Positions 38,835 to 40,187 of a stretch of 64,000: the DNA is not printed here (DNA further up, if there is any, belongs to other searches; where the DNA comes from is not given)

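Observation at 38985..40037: Response regulator with degenerate GEDEF motif but intact RxxD I-site, directly downstream of the WecB–STAS gene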

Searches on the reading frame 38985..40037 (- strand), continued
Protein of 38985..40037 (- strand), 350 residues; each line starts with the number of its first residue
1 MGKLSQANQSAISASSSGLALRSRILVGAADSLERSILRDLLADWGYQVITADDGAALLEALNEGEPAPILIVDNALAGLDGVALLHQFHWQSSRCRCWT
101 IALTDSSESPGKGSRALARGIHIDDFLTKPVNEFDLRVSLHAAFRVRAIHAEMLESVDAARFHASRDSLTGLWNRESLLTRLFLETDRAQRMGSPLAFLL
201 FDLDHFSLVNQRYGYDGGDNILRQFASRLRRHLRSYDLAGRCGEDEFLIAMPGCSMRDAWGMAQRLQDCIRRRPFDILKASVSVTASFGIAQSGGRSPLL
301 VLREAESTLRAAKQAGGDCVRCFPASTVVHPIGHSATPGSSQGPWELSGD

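Call 26: find_encoding_contigs(protein=P0010, flank=8000, max_places=1)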
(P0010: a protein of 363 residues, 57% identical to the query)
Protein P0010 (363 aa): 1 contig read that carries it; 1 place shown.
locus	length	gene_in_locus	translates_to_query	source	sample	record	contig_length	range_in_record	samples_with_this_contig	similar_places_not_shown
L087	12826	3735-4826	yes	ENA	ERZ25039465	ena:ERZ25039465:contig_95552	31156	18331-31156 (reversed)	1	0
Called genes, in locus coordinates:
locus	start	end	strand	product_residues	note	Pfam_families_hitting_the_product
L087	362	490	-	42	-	-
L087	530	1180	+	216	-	-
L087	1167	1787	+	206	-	-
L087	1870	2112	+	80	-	PF24406:nSTAND_NTPase4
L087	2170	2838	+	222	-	-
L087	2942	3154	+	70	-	-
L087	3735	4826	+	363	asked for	PF00072:Response_reg, PF00990:GGDEF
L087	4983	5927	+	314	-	PF00487:FA_desaturase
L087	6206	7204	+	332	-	PF00675:Peptidase_M16, PF05193:Peptidase_M16_C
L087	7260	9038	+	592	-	PF00675:Peptidase_M16, PF05193:Peptidase_M16_C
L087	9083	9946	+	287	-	PF01544:CorA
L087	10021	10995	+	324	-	PF00512:HisKA, PF02518:HATPase_c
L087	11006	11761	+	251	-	PF00072:Response_reg, PF00486:Trans_reg_C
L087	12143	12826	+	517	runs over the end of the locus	PF00403:HMA, PF00122:E1-E2_ATPase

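Call 27: find_encoding_contigs(protein=P0013, flank=8000, max_places=1)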
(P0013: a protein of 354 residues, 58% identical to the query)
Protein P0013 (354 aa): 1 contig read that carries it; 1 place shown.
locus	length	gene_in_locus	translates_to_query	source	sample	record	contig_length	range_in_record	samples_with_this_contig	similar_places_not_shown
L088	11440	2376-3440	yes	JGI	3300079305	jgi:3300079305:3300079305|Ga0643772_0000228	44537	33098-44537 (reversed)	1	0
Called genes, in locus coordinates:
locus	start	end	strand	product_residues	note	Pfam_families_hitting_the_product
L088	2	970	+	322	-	?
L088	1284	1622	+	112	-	-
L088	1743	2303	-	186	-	PF05163:DinB, PF07609:DUF1572, PF12867:DinB_2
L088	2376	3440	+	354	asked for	PF00072:Response_reg, PF00990:GGDEF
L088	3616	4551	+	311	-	PF00487:FA_desaturase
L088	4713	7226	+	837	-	PF09286:Pro-kuma_activ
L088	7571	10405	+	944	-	PF00675:Peptidase_M16, PF05193:Peptidase_M16_C, PF00675:Peptidase_M16, PF05193:Peptidase_M16_C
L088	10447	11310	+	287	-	PF01544:CorA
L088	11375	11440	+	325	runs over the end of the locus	PF00512:HisKA, PF02518:HATPase_c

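Call 29: predict_structure(alignment_id=A1)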
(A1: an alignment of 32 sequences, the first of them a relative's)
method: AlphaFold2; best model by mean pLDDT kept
length: 350 residues; sequences in the alignment: 32
mean_pLDDT: 82.2   pTM: 0.54
mean pLDDT of the five models: 82.2, 79.8, 79.0, 77.8, 66.1
residues with pLDDT >= 90: 176; 70-90: 89; 50-70: 57; < 50: 28
segments of 3 or more residues with pLDDT < 50: 1-6, 332-337, 339-343, 346-350
pLDDT, mean of each block of 10 residues (from residue 1): 47 52 89 97 96 93 88 90 68 74 78 66 89 96 89 76 58 81 90 93 91 89 90 88 88 95 95 93 96 90 94 94 71 48 47
secondary structure, 60 per line:
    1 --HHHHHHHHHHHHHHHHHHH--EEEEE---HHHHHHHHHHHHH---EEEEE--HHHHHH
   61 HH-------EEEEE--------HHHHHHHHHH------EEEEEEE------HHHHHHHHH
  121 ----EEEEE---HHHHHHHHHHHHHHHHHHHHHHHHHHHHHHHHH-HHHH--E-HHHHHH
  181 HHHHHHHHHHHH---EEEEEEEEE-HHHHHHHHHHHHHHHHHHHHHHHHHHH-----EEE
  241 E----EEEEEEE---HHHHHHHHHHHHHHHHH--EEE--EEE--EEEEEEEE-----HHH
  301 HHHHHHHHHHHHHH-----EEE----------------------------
elements in order: H3-21 E24-28 H32-44 E48-52 H55-62 E70-74 H83-92 E99-105 H112-120 E125-129 H133-165 H167-170 H175-192 E196-204 H206-232 E238-241 E246-252 H256-272 E275-277 E280-282 E285-292 H298-314 E320-322

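Call 35: fold_search(model_id=the predicted structure, library=pdb)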
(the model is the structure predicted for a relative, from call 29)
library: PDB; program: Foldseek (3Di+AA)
matches with E <= 10: 1713; with E <= 0.001: 565
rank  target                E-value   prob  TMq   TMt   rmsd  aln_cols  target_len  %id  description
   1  9g86_A                8.1e-25  1.00  0.44  0.34  11.4       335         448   26  Structure of Response regulator PleD in complex with c-diGMP and pppGpp (released 2025-08-06)
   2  2v0n_A                1.4e-24  1.00  0.45  0.34  13.5       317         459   27  ACTIVATED RESPONSE REGULATOR PLED IN COMPLEX WITH C-DIGMP AND GTP- ALPHA-S (released 2007-08-21)
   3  9g85_A                1.8e-23  1.00  0.43  0.34  11.4       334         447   25  Structure of Response regulator PleD in complex with c-diGMP and ppGpp (released 2025-08-06)
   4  9g86_B                2.1e-23  1.00  0.43  0.34  11.5       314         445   26  Structure of Response regulator PleD in complex with c-diGMP and pppGpp (released 2025-08-06)
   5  9g85_B                2.2e-23  1.00  0.42  0.34  11.6       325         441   26  Structure of Response regulator PleD in complex with c-diGMP and ppGpp (released 2025-08-06)
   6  9g85_C                5.0e-23  1.00  0.43  0.35  11.7       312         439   27  Structure of Response regulator PleD in complex with c-diGMP and ppGpp (released 2025-08-06)
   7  1w25_A                5.7e-23  1.00  0.43  0.34  22.0       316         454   27  Response regulator PleD in complex with c-diGMP (released 2004-11-18)
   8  6zxb_A                6.1e-23  1.00  0.43  0.51  15.8       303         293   25  Diguanylate cyclase DgcR (I-site mutant) in native state (released 2021-03-31)
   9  9g85_D                1.1e-22  1.00  0.44  0.35  11.3       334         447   26  Structure of Response regulator PleD in complex with c-diGMP and ppGpp (released 2025-08-06)
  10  2wb4_A                3.7e-22  1.00  0.44  0.34  13.4       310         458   27  activated diguanylate cyclase PleD in complex with c-di-GMP (released 2010-04-21)
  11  3bre_A                1.4e-21  1.00  0.40  0.44  17.7       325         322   25  Crystal Structure of P.aeruginosa PA3702 (released 2008-04-01)
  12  6zxm_A                1.6e-21  1.00  0.43  0.51  13.1       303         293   26  Diguanylate cyclase DgcR in complex with c-di-GMP (released 2021-03-31)
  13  2wb4_B                2.2e-21  1.00  0.45  0.36  14.7       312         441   27  activated diguanylate cyclase PleD in complex with c-di-GMP (released 2010-04-21)
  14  3bre_B                2.6e-21  1.00  0.42  0.45  17.2       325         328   25  Crystal Structure of P.aeruginosa PA3702 (released 2008-04-01)
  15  3i5a                  2.3e-20  1.00  0.41  0.45  17.4       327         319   24  Crystal structure of full-length WpsR from Pseudomonas syringae (released 2009-08-18)
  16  7e6g_A                2.7e-16  1.00  0.44  0.57  13.4       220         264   31  Crystal structure of diguanylate cyclase SiaD in complex with its activator SiaC from Pseudomonas aeruginosa (released 2021-09-22)
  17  7e6g_B                4.4e-16  1.00  0.43  0.57  14.9       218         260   31  Crystal structure of diguanylate cyclase SiaD in complex with its activator SiaC from Pseudomonas aeruginosa (released 2021-09-22)
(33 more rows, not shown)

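Call 42: find_encoding_contigs(protein=P0023, flank=8000, max_places=1)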
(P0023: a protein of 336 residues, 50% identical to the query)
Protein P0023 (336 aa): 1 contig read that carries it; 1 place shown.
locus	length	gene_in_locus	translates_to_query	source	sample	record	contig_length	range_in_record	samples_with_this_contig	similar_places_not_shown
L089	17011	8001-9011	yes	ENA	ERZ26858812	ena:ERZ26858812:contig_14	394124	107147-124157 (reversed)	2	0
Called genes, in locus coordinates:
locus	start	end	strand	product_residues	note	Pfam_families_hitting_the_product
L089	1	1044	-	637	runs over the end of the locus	PF01433:Peptidase_M1 (weak)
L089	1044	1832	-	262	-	PF08032:SpoU_sub_bind, PF00588:SpoU_methylase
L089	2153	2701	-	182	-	-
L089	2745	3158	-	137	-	-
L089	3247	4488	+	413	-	PF04972:BON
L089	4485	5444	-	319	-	PF00092:VWA, PF13519:VWA_2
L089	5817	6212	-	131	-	PF14489:QueF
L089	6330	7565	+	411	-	PF00364:Biotin_lipoyl (faint), PF25917:BSH_RND (faint), PF25973:BSH_CzcB (weak), PF25984:BSH_YknX (faint), PF25975:CzcB_C, PF25989:YknX_C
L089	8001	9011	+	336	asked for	PF00072:Response_reg, PF00990:GGDEF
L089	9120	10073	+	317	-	PF00487:FA_desaturase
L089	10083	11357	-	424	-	PF00149:Metallophos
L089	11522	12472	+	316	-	PF00512:HisKA, PF02518:HATPase_c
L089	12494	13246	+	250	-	PF00072:Response_reg, PF00486:Trans_reg_C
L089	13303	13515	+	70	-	PF00403:HMA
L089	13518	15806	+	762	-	PF00403:HMA, PF00122:E1-E2_ATPase, PF00702:Hydrolase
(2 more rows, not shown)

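Call 43: find_encoding_contigs(protein=P0016, flank=8000, max_places=1)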
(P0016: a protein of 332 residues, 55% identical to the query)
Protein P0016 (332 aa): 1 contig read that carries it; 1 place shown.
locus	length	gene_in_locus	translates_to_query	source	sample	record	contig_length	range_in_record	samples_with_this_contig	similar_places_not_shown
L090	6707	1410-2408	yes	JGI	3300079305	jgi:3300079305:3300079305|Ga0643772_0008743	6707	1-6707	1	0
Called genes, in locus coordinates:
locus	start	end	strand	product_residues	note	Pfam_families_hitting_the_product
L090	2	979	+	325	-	?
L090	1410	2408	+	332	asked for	PF00072:Response_reg (faint), PF00990:GGDEF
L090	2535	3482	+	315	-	PF00487:FA_desaturase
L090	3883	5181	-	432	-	PF00149:Metallophos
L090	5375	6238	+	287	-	PF01544:CorA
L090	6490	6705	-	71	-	?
